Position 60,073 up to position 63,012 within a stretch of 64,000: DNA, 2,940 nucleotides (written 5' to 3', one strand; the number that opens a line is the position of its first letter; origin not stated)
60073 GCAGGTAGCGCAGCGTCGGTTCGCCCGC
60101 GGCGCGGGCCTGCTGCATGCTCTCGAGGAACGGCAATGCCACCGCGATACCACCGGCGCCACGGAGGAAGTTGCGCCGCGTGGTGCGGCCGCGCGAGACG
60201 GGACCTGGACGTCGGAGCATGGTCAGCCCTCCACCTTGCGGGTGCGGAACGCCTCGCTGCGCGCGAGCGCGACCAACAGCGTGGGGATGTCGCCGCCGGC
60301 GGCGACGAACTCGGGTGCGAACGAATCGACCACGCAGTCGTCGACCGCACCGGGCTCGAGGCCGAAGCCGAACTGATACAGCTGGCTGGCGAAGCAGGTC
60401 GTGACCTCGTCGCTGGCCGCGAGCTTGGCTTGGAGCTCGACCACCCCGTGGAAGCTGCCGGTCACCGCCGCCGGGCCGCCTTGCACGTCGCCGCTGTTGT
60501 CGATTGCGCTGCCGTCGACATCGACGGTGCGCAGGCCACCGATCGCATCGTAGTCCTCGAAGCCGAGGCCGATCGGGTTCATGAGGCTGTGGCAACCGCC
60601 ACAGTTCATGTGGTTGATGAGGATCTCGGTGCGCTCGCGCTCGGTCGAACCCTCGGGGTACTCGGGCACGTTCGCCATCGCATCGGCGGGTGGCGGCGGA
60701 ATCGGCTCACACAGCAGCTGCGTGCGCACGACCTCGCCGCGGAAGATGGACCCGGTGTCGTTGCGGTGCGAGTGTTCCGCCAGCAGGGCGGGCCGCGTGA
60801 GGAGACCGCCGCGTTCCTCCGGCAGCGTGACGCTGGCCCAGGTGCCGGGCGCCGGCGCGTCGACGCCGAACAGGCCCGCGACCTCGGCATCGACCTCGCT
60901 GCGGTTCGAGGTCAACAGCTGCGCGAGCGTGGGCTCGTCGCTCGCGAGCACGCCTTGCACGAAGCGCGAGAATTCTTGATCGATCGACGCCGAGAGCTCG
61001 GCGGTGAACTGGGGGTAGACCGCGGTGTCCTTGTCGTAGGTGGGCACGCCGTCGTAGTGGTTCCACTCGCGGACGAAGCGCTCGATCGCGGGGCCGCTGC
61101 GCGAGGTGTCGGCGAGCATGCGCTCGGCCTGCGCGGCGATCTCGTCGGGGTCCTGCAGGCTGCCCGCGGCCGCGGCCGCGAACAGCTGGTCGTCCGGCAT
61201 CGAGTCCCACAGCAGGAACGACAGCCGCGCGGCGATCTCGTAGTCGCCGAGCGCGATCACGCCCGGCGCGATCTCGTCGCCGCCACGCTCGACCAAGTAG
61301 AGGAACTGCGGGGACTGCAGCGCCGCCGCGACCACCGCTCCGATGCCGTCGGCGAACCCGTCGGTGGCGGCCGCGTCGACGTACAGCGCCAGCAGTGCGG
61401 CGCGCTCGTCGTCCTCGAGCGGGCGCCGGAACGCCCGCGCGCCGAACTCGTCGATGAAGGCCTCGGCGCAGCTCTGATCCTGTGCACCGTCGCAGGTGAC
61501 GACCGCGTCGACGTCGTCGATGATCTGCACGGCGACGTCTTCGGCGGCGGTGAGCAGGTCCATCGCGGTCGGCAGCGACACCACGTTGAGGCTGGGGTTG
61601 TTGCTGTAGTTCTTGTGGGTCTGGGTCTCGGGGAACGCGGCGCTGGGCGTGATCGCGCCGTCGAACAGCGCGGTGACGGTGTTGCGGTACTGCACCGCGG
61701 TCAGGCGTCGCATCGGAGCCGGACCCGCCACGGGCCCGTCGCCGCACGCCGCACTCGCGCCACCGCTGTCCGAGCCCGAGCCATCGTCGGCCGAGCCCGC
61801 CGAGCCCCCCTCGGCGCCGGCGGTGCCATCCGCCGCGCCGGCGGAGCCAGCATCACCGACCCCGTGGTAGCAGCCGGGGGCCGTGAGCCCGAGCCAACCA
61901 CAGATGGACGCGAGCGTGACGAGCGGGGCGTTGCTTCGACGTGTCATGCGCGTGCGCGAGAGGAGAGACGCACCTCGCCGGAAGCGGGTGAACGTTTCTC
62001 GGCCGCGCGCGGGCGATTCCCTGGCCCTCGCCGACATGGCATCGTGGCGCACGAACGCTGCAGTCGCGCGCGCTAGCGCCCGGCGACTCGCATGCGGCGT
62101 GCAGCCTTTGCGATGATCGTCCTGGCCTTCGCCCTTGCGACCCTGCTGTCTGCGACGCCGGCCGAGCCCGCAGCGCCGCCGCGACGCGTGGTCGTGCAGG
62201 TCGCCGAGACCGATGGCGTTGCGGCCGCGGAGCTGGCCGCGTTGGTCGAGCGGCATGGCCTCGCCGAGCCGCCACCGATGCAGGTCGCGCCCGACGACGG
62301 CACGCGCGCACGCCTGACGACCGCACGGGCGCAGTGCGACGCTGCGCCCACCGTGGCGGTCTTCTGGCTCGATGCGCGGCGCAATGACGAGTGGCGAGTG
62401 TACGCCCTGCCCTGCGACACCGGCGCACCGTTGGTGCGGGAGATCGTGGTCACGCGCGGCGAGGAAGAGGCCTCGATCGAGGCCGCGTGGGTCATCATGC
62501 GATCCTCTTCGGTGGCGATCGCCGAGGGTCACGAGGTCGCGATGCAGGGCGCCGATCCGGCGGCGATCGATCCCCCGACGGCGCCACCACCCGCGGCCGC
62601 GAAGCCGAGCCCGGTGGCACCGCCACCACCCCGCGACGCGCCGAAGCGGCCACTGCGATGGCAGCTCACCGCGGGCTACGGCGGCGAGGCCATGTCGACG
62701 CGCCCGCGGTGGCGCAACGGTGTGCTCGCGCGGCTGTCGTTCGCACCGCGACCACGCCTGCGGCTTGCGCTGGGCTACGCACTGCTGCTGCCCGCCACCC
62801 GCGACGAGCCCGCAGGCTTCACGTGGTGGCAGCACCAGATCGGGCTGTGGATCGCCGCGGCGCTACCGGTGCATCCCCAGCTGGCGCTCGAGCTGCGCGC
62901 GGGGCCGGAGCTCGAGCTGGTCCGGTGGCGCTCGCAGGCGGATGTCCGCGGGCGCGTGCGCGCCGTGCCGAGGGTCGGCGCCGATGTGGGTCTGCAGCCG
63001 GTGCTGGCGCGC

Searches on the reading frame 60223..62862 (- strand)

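Call 11: search_protein_families(library=pfam, proteins=[window:60223-62862:-], max_evalue=0.001)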
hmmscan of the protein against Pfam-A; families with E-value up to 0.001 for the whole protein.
window:60223-62862:- (879 aa): 5 families
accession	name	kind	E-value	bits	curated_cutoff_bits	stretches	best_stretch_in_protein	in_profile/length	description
PF07631.16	PSD4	-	1.1e-34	120.1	23.3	1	538-667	1-128/128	Protein of unknown function (DUF1592)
PF07627.16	PSCyt3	-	1.9e-26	92.6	27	1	684-780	1-97/98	Protein of unknown function (DUF1588)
PF07637.16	PSD5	-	5.5e-20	71.9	34.2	1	465-525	1-62/62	Protein of unknown function (DUF1595)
PF07624.16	PSD2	-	1.7e-14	53.7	25.8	1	803-872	4-74/74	Protein of unknown function (DUF1585)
PF07626.16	PSD3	-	2.6e-09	37.9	23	1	385-447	1-63/65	Protein of unknown function (DUF1587)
